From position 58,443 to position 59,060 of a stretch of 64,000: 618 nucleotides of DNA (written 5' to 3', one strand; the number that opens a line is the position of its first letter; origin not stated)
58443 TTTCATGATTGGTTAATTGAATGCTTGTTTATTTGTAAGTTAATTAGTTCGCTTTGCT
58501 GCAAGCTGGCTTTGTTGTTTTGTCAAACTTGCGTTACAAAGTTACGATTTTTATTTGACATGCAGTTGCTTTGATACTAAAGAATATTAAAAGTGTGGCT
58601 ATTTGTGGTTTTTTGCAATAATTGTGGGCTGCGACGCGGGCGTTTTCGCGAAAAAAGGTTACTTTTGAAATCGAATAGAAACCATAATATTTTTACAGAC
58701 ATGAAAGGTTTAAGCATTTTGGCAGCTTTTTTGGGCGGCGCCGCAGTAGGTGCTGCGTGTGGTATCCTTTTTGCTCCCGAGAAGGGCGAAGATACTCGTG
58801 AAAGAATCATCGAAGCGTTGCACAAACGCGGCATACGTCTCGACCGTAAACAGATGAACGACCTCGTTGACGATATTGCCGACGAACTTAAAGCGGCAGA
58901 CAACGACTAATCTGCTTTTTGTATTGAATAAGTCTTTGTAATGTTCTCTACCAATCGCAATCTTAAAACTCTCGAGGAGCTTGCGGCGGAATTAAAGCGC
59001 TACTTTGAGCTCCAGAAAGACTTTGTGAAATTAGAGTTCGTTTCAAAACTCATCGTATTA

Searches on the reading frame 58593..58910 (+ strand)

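Call 76: search_protein_families(library=pfam, proteins=[window:58593-58910:+], max_evalue=0.001)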
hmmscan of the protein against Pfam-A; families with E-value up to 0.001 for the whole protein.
window:58593-58910:+ (105 aa): 1 family
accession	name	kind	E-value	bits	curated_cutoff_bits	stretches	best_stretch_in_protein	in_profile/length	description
PF12732.12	YtxH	-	2.4e-11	44.4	37.5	1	43-100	1-60/71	YtxH-like protein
